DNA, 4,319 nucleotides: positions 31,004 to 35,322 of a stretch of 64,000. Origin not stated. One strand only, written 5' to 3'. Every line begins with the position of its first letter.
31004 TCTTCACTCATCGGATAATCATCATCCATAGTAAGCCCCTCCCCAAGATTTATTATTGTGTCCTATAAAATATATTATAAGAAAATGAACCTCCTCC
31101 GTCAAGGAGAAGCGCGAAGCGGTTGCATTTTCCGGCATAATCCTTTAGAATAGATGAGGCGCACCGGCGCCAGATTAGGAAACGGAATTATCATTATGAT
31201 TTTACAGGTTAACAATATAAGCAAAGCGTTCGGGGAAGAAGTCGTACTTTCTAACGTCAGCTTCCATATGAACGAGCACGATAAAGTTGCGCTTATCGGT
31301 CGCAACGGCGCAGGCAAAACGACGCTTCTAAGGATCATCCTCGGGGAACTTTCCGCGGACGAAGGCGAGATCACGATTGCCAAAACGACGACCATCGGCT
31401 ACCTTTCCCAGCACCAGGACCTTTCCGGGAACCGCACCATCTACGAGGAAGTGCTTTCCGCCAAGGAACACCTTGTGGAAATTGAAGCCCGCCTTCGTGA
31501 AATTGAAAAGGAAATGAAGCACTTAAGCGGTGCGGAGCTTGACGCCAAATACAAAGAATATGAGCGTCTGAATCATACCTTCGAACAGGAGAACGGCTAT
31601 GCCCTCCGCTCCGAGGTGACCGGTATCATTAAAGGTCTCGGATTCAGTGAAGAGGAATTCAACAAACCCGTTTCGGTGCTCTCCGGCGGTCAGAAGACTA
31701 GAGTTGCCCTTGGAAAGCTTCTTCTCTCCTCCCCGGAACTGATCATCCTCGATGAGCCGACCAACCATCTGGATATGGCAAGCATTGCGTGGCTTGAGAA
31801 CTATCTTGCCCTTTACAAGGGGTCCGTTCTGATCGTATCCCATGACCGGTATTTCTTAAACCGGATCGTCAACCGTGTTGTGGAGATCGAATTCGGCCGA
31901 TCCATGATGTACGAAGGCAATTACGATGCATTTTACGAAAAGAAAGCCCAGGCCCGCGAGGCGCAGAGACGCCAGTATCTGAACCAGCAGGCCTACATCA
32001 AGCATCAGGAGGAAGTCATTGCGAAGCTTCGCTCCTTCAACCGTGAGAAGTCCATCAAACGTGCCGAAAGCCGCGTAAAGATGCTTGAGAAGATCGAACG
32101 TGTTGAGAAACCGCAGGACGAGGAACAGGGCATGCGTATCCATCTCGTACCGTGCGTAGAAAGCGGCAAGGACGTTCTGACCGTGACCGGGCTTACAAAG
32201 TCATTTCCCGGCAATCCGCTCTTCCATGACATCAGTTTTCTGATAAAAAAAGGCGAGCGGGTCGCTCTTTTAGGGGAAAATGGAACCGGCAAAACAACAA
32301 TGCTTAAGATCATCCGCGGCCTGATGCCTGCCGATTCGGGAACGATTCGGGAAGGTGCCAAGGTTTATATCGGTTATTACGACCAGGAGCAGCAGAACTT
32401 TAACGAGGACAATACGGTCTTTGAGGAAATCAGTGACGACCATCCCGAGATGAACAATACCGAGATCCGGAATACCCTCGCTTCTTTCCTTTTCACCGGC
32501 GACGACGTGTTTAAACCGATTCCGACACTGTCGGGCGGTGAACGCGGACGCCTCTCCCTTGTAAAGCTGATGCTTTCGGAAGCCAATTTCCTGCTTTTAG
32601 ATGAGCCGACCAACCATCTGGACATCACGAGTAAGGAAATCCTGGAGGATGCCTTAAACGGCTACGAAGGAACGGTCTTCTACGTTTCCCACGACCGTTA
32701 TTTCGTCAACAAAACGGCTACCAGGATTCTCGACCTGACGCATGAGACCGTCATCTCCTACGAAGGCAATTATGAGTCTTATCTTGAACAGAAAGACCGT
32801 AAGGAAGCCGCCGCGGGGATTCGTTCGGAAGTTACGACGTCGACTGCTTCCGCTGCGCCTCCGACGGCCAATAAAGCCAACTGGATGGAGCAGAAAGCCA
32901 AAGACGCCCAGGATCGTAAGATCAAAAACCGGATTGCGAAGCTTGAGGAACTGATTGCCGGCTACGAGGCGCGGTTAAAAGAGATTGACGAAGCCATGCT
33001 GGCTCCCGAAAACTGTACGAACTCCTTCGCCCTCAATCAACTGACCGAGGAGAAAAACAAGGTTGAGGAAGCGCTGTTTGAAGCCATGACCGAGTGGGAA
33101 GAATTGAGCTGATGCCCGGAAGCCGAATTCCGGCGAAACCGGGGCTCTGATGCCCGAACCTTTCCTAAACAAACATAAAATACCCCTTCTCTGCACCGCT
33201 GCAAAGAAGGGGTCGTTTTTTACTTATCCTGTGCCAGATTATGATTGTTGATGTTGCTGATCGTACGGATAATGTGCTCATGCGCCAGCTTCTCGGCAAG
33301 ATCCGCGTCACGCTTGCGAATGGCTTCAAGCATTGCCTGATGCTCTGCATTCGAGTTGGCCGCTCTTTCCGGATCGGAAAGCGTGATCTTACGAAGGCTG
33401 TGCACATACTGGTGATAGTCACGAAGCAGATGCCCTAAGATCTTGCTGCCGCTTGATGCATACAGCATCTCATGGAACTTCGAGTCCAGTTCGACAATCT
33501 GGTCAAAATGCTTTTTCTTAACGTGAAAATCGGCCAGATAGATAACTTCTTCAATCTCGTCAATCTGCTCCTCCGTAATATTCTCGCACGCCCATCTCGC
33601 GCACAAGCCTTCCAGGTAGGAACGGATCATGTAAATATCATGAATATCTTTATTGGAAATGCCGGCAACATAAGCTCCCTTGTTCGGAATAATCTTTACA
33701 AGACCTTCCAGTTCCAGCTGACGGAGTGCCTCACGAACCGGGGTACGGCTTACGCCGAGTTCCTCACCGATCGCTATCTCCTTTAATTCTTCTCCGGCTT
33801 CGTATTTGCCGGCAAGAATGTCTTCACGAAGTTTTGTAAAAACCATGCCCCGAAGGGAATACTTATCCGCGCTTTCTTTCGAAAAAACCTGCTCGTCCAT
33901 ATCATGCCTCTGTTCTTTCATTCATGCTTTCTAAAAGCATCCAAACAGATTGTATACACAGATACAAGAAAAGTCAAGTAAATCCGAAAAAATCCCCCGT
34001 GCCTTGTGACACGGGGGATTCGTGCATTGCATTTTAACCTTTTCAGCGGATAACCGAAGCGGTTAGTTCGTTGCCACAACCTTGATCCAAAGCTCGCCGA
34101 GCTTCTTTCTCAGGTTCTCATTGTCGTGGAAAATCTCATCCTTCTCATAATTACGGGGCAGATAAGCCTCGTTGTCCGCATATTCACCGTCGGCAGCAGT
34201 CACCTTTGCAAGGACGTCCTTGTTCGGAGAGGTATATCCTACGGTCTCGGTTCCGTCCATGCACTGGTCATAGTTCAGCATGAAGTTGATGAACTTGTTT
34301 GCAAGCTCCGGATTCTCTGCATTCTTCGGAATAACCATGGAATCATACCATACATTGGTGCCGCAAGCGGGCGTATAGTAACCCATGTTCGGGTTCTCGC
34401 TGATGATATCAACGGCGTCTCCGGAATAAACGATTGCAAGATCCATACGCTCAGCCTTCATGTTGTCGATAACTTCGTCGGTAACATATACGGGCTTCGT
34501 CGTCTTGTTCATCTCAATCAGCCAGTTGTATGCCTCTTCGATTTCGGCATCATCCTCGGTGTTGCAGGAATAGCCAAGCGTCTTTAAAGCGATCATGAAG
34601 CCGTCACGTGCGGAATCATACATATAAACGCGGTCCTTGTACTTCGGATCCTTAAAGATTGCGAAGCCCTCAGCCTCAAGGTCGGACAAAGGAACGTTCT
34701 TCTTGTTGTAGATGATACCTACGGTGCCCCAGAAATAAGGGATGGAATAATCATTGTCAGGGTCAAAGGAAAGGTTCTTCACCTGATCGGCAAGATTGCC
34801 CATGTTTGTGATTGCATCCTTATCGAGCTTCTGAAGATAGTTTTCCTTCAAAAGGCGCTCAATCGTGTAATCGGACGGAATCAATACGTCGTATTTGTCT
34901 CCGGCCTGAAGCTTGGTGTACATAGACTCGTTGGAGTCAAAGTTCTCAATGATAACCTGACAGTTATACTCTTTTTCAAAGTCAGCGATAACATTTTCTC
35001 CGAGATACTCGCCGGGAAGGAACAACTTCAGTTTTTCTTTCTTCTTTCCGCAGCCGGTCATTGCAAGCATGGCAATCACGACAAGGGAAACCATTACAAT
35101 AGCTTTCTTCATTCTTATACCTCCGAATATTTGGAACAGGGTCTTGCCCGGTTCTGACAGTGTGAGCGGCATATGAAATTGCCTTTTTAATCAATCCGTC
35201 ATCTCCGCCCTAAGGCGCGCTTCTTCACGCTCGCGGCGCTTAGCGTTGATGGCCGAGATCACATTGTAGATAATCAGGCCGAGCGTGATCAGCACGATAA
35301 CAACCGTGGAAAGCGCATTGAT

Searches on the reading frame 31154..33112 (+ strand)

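Call 51: search_protein_families(library=pfam, proteins=[window:31154-33112:+], max_evalue=0.00001)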
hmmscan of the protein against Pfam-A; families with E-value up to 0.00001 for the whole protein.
window:31154-33112:+ (652 aa): 9 families
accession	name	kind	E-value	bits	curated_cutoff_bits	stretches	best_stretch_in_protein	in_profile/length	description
PF00005.33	ABC_tran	-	1.1e-53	181.9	25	2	32-204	1-137/137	ABC transporter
PF12848.13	ABC_tran_Xtn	-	4.6e-25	88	25.9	1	243-327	1-83/85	ABC transporter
PF02463.25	SMC_N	-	1.5e-12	47.8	40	1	44-247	26-213/220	RecF/RecN/SMC N terminal domain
PF13304.12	AAA_21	-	5.9e-12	46.7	27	0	46-75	3-38/304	AAA domain, putative AbiEii toxin, Type IV TA system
PF16326.10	ABC_tran_CTD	-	1.1e-10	42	32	1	588-652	4-68/69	ABC transporter C-terminal domain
PF13555.12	AAA_29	-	2.7e-07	30.7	27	0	35-59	15-39/61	P-loop containing region of AAA domain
PF13401.12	AAA_22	-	5.4e-07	30.4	27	0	45-110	8-64/130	AAA domain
PF20720.3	nSTAND3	-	6.3e-06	26.4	27.2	0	38-87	13-60/155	Novel STAND NTPase 3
PF02367.23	TsaE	-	8.5e-06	26.2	26.6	0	38-72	17-50/128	Threonylcarbamoyl adenosine biosynthesis protein TsaE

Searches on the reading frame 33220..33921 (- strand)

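Call 51: search_protein_families(library=pfam, proteins=[window:33220-33921:-], max_evalue=0.00001)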
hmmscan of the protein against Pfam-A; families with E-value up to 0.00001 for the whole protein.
window:33220-33921:- (233 aa): 2 families
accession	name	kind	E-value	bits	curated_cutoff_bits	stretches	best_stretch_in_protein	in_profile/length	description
PF07729.17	FCD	-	2.9e-30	105.7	24.3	1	95-217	1-123/125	FCD domain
PF00392.27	GntR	-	9.3e-19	67.3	27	1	25-85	3-64/64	Bacterial regulatory proteins, gntR family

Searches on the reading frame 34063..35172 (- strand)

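Call 51: search_protein_families(library=pfam, proteins=[window:34063-35172:-], max_evalue=0.00001)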
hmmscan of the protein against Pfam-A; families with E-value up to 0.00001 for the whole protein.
window:34063-35172:- (369 aa): 4 families
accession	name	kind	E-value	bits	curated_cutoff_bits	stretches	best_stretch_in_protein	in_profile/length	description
PF13416.11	SBP_bac_8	-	1.2e-28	101.2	27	1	61-328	2-268/279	Bacterial extracellular solute-binding protein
PF01547.30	SBP_bac_1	-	1.6e-21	78.1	26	1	56-300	9-302/307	Bacterial extracellular solute-binding protein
PF13343.11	SBP_bac_6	-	1e-20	74.7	24.6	1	92-300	2-204/245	Bacterial extracellular solute-binding protein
PF13531.11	SBP_bac_11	-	5e-11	43.3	25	1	61-299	16-213/227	Bacterial extracellular solute-binding protein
